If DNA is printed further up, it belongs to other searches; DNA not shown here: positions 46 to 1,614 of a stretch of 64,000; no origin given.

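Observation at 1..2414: Candidate toxin-antitoxin / defence module: XRE-HTH/ImmA(COG2856) metallopeptidase translationally coupled to a PIN-domain protein, behind a low-GC leader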

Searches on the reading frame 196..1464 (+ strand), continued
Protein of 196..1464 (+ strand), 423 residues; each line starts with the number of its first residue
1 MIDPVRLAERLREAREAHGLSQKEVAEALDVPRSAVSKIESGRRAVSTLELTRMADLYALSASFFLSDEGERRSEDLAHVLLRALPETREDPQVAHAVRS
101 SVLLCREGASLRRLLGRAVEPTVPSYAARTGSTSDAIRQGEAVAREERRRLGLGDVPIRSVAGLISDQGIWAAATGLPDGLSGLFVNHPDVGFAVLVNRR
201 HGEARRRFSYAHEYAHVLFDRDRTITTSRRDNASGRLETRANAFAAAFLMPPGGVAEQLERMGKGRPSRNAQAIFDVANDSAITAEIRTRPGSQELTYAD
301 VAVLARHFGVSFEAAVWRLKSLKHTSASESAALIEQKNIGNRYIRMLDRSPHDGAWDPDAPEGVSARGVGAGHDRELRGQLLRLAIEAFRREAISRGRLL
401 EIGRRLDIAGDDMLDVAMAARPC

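Call 31: find_homologous_proteins(query=window:196-1464:+)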
Query window:196-1464:+ (423 aa): 1933 proteins with E <= 0.001 among 8000 candidates; the best 120 are listed.
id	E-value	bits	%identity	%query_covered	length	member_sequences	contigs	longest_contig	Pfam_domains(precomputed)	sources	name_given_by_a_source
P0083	1.5e-241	819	92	100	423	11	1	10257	PF12844.14,PF01381.29,PF06114.20,PF13560.13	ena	-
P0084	4.7e-179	614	95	71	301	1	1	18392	PF06114.20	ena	-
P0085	3.5e-167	575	67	96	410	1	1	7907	PF12844.14,PF01381.29,PF06114.20,PF13560.13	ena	-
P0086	1.8e-166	572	66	96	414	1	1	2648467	PF12844.14,PF01381.29,PF06114.20,PF13560.13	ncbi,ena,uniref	ncbi:helix-turn-helix domain-containing protein [Candidatus Palauibacter sp.]|uniref:helix-turn-heli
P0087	2.0e-164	565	65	96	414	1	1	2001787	PF12844.14,PF01381.29,PF06114.20,PF13560.13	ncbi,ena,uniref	ncbi:helix-turn-helix domain-containing protein [Candidatus Palauibacter sp.]|uniref:helix-turn-heli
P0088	2.3e-164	565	66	96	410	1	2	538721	PF12844.14,PF01381.29,PF06114.20,PF13560.13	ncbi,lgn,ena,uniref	ncbi:helix-turn-helix domain-containing protein [Candidatus Palauibacter sp.]|uniref:helix-turn-heli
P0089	1.5e-163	563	66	96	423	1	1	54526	PF12844.14,PF01381.29,PF06114.20,PF13560.13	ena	-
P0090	3.2e-163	561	66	96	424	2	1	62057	PF12844.14,PF01381.29,PF06114.20,PF13560.13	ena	-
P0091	3.4e-162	558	66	96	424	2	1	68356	PF12844.14,PF01381.29,PF06114.20,PF13560.13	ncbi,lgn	-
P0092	9.3e-161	553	64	96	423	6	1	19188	PF12844.14,PF01381.29,PF06114.20,PF13560.13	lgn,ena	-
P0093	8.5e-160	550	64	100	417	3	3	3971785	PF12844.14,PF01381.29,PF06114.20,PF13560.13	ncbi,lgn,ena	-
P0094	8.8e-155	534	63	100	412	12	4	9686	PF12844.14,PF01381.29,PF06114.20,PF13560.13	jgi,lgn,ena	-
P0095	5.1e-153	528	62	100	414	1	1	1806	PF12844.14,PF01381.29,PF06114.20,PF13560.13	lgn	-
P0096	1.2e-152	527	60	100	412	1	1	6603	PF01381.29,PF06114.20,PF13560.13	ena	-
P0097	9.5e-152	524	61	100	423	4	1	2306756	PF12844.14,PF01381.29,PF06114.20,PF13560.13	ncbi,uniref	ncbi:helix-turn-helix domain-containing protein [Candidatus Palauibacter sp.]|uniref:helix-turn-heli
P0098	3.6e-149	515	62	100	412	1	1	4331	PF12844.14,PF01381.29,PF06114.20,PF13560.13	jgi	-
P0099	1.2e-147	510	60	100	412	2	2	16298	PF01381.29,PF06114.20,PF13560.13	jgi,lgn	-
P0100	4.7e-146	505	60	100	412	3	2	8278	PF12844.14,PF01381.29,PF06114.20,PF13560.13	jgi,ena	-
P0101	4.9e-145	502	60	100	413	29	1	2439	PF12844.14,PF13413.13,PF01381.29,PF06114.20,PF13560.13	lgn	-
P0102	5.4e-145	501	61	99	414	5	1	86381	PF12844.14,PF01381.29,PF06114.20,PF13560.13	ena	-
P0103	9.5e-145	501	59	100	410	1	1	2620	PF01381.29,PF06114.20,PF13560.13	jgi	jgi:Zn-dependent peptidase ImmA (M78 family)/plasmid maintenance system antidote protein VapI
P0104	4.7e-142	492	60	100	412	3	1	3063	PF12844.14,PF01381.29,PF06114.20,PF13560.13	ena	-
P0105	1.2e-141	490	58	99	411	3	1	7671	PF12844.14,PF01381.29,PF06114.20,PF13560.13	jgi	jgi:Zn-dependent peptidase ImmA (M78 family)/transcriptional regulator with XRE-family HTH domain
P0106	4.6e-141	489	59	99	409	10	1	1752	PF12844.14,PF01381.29,PF06114.20,PF13560.13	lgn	-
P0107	1.4e-140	487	59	100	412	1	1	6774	PF12844.14,PF01381.29,PF06114.20,PF13560.13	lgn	-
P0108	2.0e-139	483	60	95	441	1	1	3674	PF12844.14,PF01381.29,PF06114.20,PF13560.13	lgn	-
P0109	6.4e-139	481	57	100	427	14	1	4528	PF12844.14,PF01381.29,PF06114.20,PF13560.13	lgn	-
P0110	1.8e-138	480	59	100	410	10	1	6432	PF12844.14,PF01381.29,PF06114.20,PF13560.13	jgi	jgi:Zn-dependent peptidase ImmA (M78 family)/transcriptional regulator with XRE-family HTH domain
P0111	7.9e-138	478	56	100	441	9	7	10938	PF12844.14,PF01381.29,PF06114.20,PF13560.13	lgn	-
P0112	2.6e-137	476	56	100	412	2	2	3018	PF01381.29,PF06114.20,PF13560.13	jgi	-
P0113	5.3e-137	475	57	95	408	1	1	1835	PF12844.14,PF01381.29,PF06114.20,PF13560.13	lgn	-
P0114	3.0e-136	473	57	98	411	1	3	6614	PF12844.14,PF13413.13,PF01381.29,PF06114.20,PF13560.13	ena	-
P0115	3.8e-136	472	59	100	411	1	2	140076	PF01381.29,PF06114.20,PF13560.13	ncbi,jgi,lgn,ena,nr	ncbi:MAG: XRE family transcriptional regulator [Alphaproteobacteria bacterium HGW-Alphaproteobacteri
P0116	2.1e-135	470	57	95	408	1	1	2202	PF12844.14,PF01381.29,PF06114.20,PF13560.13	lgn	-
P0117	5.9e-135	468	56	99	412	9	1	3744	PF01381.29,PF06114.20,PF13560.13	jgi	jgi:Zn-dependent peptidase ImmA (M78 family)/transcriptional regulator with XRE-family HTH domain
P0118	8.9e-135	468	56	99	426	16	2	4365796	PF12844.14,PF13413.13,PF01381.29,PF06114.20,PF13560.13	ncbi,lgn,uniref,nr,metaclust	ncbi:putative transcriptional regulator, XRE family [Magnetospirillum gryphiswaldense MSR-1 v2]|unir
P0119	1.5e-134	467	56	99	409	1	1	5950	PF12844.14,PF01381.29,PF06114.20,PF13560.13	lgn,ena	-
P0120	2.4e-134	466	56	99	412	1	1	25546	PF12844.14,PF01381.29,PF06114.20,PF13560.13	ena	-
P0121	2.9e-134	466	56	99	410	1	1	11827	PF12844.14,PF01381.29,PF06114.20,PF13560.13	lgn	-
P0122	3.9e-134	466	55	100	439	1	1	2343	PF12844.14,PF01381.29,PF06114.20,PF13560.13,PF13443.13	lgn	-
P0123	1.0e-133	464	57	100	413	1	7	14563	PF12844.14,PF01381.29,PF06114.20,PF13560.13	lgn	-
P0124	1.1e-133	464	57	100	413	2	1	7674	PF12844.14,PF13413.13,PF01381.29,PF06114.20,PF13560.13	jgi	jgi:Zn-dependent peptidase ImmA (M78 family)/transcriptional regulator with XRE-family HTH domain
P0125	1.9e-133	463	56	100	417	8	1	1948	PF01381.29,PF06114.20,PF13560.13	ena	-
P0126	2.6e-133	463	55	100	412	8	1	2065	PF12844.14,PF01381.29,PF06114.20,PF13560.13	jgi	jgi:Zn-dependent peptidase ImmA (M78 family)/transcriptional regulator with XRE-family HTH domain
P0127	4.1e-133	462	55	99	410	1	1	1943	PF12844.14,PF01381.29,PF06114.20,PF13560.13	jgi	-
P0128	7.7e-133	461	55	99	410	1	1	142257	PF12844.14,PF01381.29,PF06114.20,PF13560.13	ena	-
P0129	1.1e-132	461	57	100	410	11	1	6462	PF12844.14,PF13413.13,PF01381.29,PF06114.20,PF13560.13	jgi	jgi:Zn-dependent peptidase ImmA (M78 family)/transcriptional regulator with XRE-family HTH domain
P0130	1.2e-132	461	54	100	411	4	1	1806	PF12844.14,PF01381.29,PF06114.20,PF13560.13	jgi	jgi:Zn-dependent peptidase ImmA (M78 family)/transcriptional regulator with XRE-family HTH domain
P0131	3.3e-132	459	56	99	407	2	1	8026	PF12844.14,PF01381.29,PF06114.20,PF13560.13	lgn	-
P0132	6.5e-132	458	57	100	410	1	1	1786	PF12844.14,PF13413.13,PF01381.29,PF06114.20,PF13560.13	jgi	jgi:Zn-dependent peptidase ImmA (M78 family)/transcriptional regulator with XRE-family HTH domain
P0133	6.9e-132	458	55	99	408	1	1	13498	PF12844.14,PF01381.29,PF06114.20,PF13560.13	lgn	-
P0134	8.7e-132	458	55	99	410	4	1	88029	PF12844.14,PF01381.29,PF06114.20,PF13560.13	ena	-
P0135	1.9e-131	457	57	100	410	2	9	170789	PF12844.14,PF13413.13,PF01381.29,PF06114.20,PF13560.13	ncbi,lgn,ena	-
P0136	2.0e-131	457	55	100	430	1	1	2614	PF12844.14,PF01381.29,PF06114.20,PF13560.13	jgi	jgi:Zn-dependent peptidase ImmA (M78 family)/transcriptional regulator with XRE-family HTH domain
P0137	2.1e-131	457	56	99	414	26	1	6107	PF12844.14,PF01381.29,PF06114.20,PF13560.13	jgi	jgi:Zn-dependent peptidase ImmA (M78 family)/transcriptional regulator with XRE-family HTH domain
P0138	3.0e-131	456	57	96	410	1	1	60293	PF12844.14,PF01381.29,PF06114.20,PF13560.13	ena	-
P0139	4.2e-131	456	58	96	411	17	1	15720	PF12844.14,PF01381.29,PF06114.20,PF13560.13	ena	-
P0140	9.2e-131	455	52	99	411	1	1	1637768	PF12844.14,PF01381.29,PF06114.20,PF13560.13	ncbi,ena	-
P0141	9.3e-131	455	58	96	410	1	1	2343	PF12844.14,PF01381.29,PF06114.20,PF13560.13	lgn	-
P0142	9.4e-131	455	56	99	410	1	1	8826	PF12844.14,PF01381.29,PF06114.20,PF13560.13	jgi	jgi:Zn-dependent peptidase ImmA (M78 family)/transcriptional regulator with XRE-family HTH domain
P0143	1.4e-130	454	56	99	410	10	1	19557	PF01381.29,PF06114.20,PF13560.13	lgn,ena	-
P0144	1.5e-130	454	56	99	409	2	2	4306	PF12844.14,PF01381.29,PF06114.20,PF13560.13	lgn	-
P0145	1.8e-130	454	56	99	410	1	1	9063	PF12844.14,PF01381.29,PF06114.20,PF13560.13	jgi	jgi:Zn-dependent peptidase ImmA (M78 family)/transcriptional regulator with XRE-family HTH domain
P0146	2.7e-130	453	56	96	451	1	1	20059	PF12844.14,PF01381.29,PF06114.20,PF13560.13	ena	-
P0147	2.7e-130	453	55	99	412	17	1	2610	PF12844.14,PF01381.29,PF06114.20,PF13560.13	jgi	jgi:Zn-dependent peptidase ImmA (M78 family)/transcriptional regulator with XRE-family HTH domain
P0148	2.9e-130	453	53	100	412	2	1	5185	PF12844.14,PF01381.29,PF06114.20,PF13560.13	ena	-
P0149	3.1e-130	453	57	96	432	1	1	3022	PF12844.14,PF01381.29,PF06114.20,PF13560.13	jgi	jgi:Zn-dependent peptidase ImmA (M78 family)/transcriptional regulator with XRE-family HTH domain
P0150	3.1e-130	453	54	99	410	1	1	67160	PF12844.14,PF01381.29,PF06114.20,PF13560.13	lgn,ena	-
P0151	4.1e-130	452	57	100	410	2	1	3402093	PF12844.14,PF13413.13,PF01381.29,PF06114.20,PF13560.13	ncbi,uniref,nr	ncbi:transcriptional regulator, XRE family [Nitrobacter winogradskyi Nb-255]|uniref:Transcriptional 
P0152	7.3e-130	452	57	96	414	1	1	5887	PF12844.14,PF01381.29,PF06114.20,PF13560.13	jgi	jgi:Zn-dependent peptidase ImmA (M78 family)/plasmid maintenance system antidote protein VapI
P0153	9.2e-130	451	57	96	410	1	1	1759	PF12844.14,PF01381.29,PF06114.20,PF13560.13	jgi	-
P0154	9.9e-130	451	55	99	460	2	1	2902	PF12844.14,PF13413.13,PF01381.29,PF06114.20,PF13560.13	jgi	-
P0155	1.1e-129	451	56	99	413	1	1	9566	PF12844.14,PF01381.29,PF06114.20,PF13560.13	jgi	jgi:Zn-dependent peptidase ImmA (M78 family)/transcriptional regulator with XRE-family HTH domain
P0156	2.8e-129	450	55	100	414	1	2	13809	PF01381.29,PF06114.20,PF13560.13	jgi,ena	-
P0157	3.7e-129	449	55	99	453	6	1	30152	PF12844.14,PF01381.29,PF06114.20,PF13560.13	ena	-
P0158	4.3e-129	449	56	96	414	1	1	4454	PF12844.14,PF01381.29,PF06114.20,PF13560.13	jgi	jgi:Zn-dependent peptidase ImmA (M78 family)/transcriptional regulator with XRE-family HTH domain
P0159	4.4e-129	449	56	100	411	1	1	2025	PF12844.14,PF01381.29,PF06114.20,PF13560.13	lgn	-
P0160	9.5e-129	448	55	100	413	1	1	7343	PF12844.14,PF01381.29,PF06114.20,PF13560.13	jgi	jgi:Zn-dependent peptidase ImmA (M78 family)/transcriptional regulator with XRE-family HTH domain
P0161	1.3e-128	448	55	100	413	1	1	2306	PF01381.29,PF06114.20,PF13560.13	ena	-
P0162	3.8e-128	446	60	85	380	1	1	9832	PF12844.14,PF01381.29,PF06114.20,PF13560.13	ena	-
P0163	4.1e-128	446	56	100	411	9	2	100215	PF12844.14,PF01381.29,PF06114.20,PF13560.13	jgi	jgi:Zn-dependent peptidase ImmA (M78 family)/transcriptional regulator with XRE-family HTH domain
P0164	5.4e-128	446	57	96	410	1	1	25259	PF01381.29,PF06114.20,PF13560.13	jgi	jgi:Zn-dependent peptidase ImmA (M78 family)/transcriptional regulator with XRE-family HTH domain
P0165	1.4e-127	444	53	99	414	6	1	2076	PF12844.14,PF01381.29,PF06114.20,PF13560.13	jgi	jgi:Zn-dependent peptidase ImmA (M78 family)/transcriptional regulator with XRE-family HTH domain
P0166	2.5e-127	443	54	100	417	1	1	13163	PF01381.29,PF06114.20,PF13560.13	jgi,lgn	jgi:Zn-dependent peptidase ImmA (M78 family)/DNA-binding XRE family transcriptional regulator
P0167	2.5e-127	443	56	96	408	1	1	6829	PF12844.14,PF01381.29,PF06114.20,PF13560.13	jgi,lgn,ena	-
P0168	3.0e-127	443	53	99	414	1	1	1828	PF12844.14,PF01381.29,PF06114.20,PF13560.13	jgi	jgi:Zn-dependent peptidase ImmA (M78 family)/transcriptional regulator with XRE-family HTH domain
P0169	1.4e-126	441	53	99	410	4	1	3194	PF12844.14,PF01381.29,PF06114.20,PF13560.13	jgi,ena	-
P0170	2.3e-126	440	54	99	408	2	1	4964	PF12844.14,PF01381.29,PF06114.20,PF13560.13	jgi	jgi:Zn-dependent peptidase ImmA (M78 family)/transcriptional regulator with XRE-family HTH domain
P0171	2.4e-126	440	61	86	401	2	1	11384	PF01381.29,PF06114.20,PF13560.13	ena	-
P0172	1.4e-125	438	52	100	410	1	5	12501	PF12844.14,PF01381.29,PF06114.20,PF13560.13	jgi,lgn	jgi:Zn-dependent peptidase ImmA (M78 family)/transcriptional regulator with XRE-family HTH domain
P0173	1.7e-125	437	54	100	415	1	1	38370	PF12844.14,PF01381.29,PF06114.20,PF13560.13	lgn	-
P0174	3.4e-125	436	55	96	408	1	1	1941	PF12844.14,PF01381.29,PF06114.20,PF13560.13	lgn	-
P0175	4.5e-125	436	53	99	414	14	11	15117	PF12844.14,PF01381.29,PF06114.20,PF13560.13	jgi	jgi:Zn-dependent peptidase ImmA (M78 family)/transcriptional regulator with XRE-family HTH domain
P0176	5.2e-125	436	53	99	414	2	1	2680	PF12844.14,PF01381.29,PF06114.20,PF13560.13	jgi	jgi:Zn-dependent peptidase ImmA (M78 family)/transcriptional regulator with XRE-family HTH domain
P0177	8.9e-125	435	56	96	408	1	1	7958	PF01381.29,PF06114.20,PF13560.13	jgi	jgi:Zn-dependent peptidase ImmA (M78 family)/transcriptional regulator with XRE-family HTH domain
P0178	1.7e-124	434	55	96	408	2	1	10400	PF12844.14,PF01381.29,PF06114.20,PF13560.13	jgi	jgi:Zn-dependent peptidase ImmA (M78 family)/transcriptional regulator with XRE-family HTH domain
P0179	2.8e-124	433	53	100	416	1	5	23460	PF12844.14,PF01381.29,PF06114.20,PF13560.13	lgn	-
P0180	8.4e-124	432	53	99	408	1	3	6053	PF12844.14,PF01381.29,PF06114.20,PF13560.13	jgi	jgi:Zn-dependent peptidase ImmA (M78 family)/transcriptional regulator with XRE-family HTH domain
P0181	3.8e-123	430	53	100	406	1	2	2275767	PF12844.14,PF01381.29,PF06114.20,PF13560.13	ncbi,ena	-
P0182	6.6e-123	429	53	99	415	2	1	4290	PF12844.14,PF13413.13,PF01381.29,PF06114.20,PF13560.13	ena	-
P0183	3.1e-122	427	53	100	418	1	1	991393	PF12844.14,PF01381.29,PF06114.20,PF13560.13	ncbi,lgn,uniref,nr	ncbi:ImmA/IrrE family metallo-endopeptidase [Roseomonas sp. JC162]|uniref:ImmA/IrrE family metallo-e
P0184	4.0e-122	426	53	100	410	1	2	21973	PF13413.13,PF01381.29,PF06114.20,PF13560.13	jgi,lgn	jgi:Zn-dependent peptidase ImmA (M78 family)/transcriptional regulator with XRE-family HTH domain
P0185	5.7e-122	426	50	99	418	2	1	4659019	PF12844.14,PF01381.29,PF06114.20,PF13560.13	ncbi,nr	ncbi:helix-turn-helix domain-containing protein [Gloeobacter violaceus]|nr:XRE family transcriptiona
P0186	6.3e-122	426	51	99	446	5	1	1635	PF01381.29,PF06114.20,PF13560.13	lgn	-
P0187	5.7e-121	422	53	100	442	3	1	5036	PF12844.14,PF13413.13,PF01381.29,PF06114.20,PF13560.13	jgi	jgi:Zn-dependent peptidase ImmA (M78 family)/transcriptional regulator with XRE-family HTH domain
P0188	6.4e-121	422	53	100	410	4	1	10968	PF12844.14,PF13413.13,PF01381.29,PF06114.20,PF13560.13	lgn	-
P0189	7.8e-121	422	52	99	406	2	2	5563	PF12844.14,PF01381.29,PF06114.20,PF13560.13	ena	-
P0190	1.5e-120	421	52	100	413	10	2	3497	PF01381.29,PF06114.20,PF13560.13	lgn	-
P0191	1.7e-120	421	51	100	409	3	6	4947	PF12844.14,PF13413.13,PF01381.29,PF06114.20,PF13560.13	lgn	-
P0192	4.6e-120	419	51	100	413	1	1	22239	PF12844.14,PF01381.29,PF06114.20,PF13560.13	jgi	-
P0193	5.6e-120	419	52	100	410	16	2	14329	PF12844.14,PF13413.13,PF01381.29,PF06114.20,PF13560.13,PF03683.20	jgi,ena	-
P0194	1.0e-119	418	51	100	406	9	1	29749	PF12844.14,PF01381.29,PF06114.20,PF13560.13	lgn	-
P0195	1.0e-119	418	52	100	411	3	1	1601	PF12844.14,PF01381.29,PF06114.20,PF13560.13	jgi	jgi:Zn-dependent peptidase ImmA (M78 family)/transcriptional regulator with XRE-family HTH domain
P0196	1.2e-119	418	60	81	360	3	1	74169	PF12844.14,PF01381.29,PF06114.20,PF13560.13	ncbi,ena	-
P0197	1.3e-119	418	52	100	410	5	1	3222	PF12844.14,PF13413.13,PF01381.29,PF06114.20,PF13560.13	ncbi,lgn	-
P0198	1.5e-119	418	50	100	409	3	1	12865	PF12844.14,PF13413.13,PF01381.29,PF06114.20,PF13560.13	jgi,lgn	jgi:Zn-dependent peptidase ImmA (M78 family)/DNA-binding XRE family transcriptional regulator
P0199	2.7e-119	417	50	100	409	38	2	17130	PF12844.14,PF13413.13,PF01381.29,PF06114.20,PF13560.13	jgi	jgi:Zn-dependent peptidase ImmA (M78 family)/transcriptional regulator with XRE-family HTH domain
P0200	3.1e-119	417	53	100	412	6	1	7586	PF12844.14,PF01381.29,PF06114.20,PF13560.13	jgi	jgi:Zn-dependent peptidase ImmA (M78 family)/transcriptional regulator with XRE-family HTH domain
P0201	5.3e-119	416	51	100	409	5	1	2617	PF12844.14,PF01381.29,PF06114.20,PF13560.13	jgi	jgi:Zn-dependent peptidase ImmA (M78 family)/transcriptional regulator with XRE-family HTH domain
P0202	6.7e-119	416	52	100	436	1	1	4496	PF12844.14,PF01381.29,PF06114.20,PF13560.13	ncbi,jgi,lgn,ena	jgi:Zn-dependent peptidase ImmA (M78 family)/transcriptional regulator with XRE-family HTH domain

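Call 34: search_protein_families(library=pfam, alignment_id=A3, max_evalue=1)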
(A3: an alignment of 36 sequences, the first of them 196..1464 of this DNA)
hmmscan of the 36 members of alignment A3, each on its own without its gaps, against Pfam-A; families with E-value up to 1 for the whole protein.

A. member 1, window:196-1464:+ (423 aa): 14 families
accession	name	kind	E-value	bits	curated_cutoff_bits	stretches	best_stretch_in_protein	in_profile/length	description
PF06114.19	Peptidase_M78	-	4.5e-16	59.2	22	1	195-263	31-100/123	IrrE N-terminal-like domain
PF01381.28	HTH_3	-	2.1e-15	56.9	23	1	11-63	1-53/55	Helix-turn-helix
PF13560.12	HTH_31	-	4.9e-15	56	27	1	6-61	1-57/64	Helix-turn-helix domain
PF12844.13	HTH_19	-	7.6e-07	29.4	30.2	1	9-65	2-58/64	Helix-turn-helix domain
PF13413.12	HTH_25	-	1.7e-05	25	24.6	1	10-43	1-34/62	Helix-turn-helix domain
PF04545.22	Sigma70_r4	-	4.6e-05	23.3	24.1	1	17-41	18-42/50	Sigma-70, region 4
PF13744.12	HTH_37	-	0.00056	20.1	27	1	5-55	17-65/80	Helix-turn-helix domain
PF13384.12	HTH_23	-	0.0022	18.2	24.6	1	14-39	11-37/50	Homeodomain-like domain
PF08281.18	Sigma70_r4_2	-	0.0047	17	25.7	1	15-36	22-43/54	Sigma-70, region 4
PF12802.13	MarR_2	-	0.009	16.6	27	1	17-39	16-40/61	MarR family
PF20432.4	Xre-like-HTH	-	0.031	15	25.8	1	12-54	16-58/63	Antitoxin Xre-like helix-turn-helix domain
PF15943.11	YdaS_toxin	-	0.032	14.5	30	0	21-47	10-36/65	Bacterial toxin YdaS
PF09339.16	HTH_IclR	-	0.038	14.2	22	1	14-37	13-36/52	IclR helix-turn-helix domain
PF13443.12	HTH_26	-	0.074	13.8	22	1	10-56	1-48/63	Cro/C1-type HTH DNA-binding domain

B. families by the number of members that match (of 36 scanned): 35 families (the first 25 are shown)
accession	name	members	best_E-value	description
PF06114.19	Peptidase_M78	36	1.1e-20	IrrE N-terminal-like domain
PF01381.28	HTH_3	36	2.1e-15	Helix-turn-helix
PF13560.12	HTH_31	36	4.9e-15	Helix-turn-helix domain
PF12844.13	HTH_19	36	1.4e-10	Helix-turn-helix domain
PF13413.12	HTH_25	36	3.9e-07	Helix-turn-helix domain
PF13744.12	HTH_37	29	0.00045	Helix-turn-helix domain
PF03683.19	UPF0175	26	3.2e-06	Uncharacterised protein family (UPF0175)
PF13443.12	HTH_26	24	6.1e-06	Cro/C1-type HTH DNA-binding domain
PF13384.12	HTH_23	24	0.0014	Homeodomain-like domain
PF20432.4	Xre-like-HTH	17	0.0023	Antitoxin Xre-like helix-turn-helix domain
PF04760.21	IF2_N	14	0.00019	Translation initiation factor IF-2, N-terminal region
PF04545.22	Sigma70_r4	12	4.6e-05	Sigma-70, region 4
PF09339.16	HTH_IclR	9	0.0015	IclR helix-turn-helix domain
PF13412.12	HTH_24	9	0.011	Winged helix-turn-helix DNA-binding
PF12802.13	MarR_2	5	0.0077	MarR family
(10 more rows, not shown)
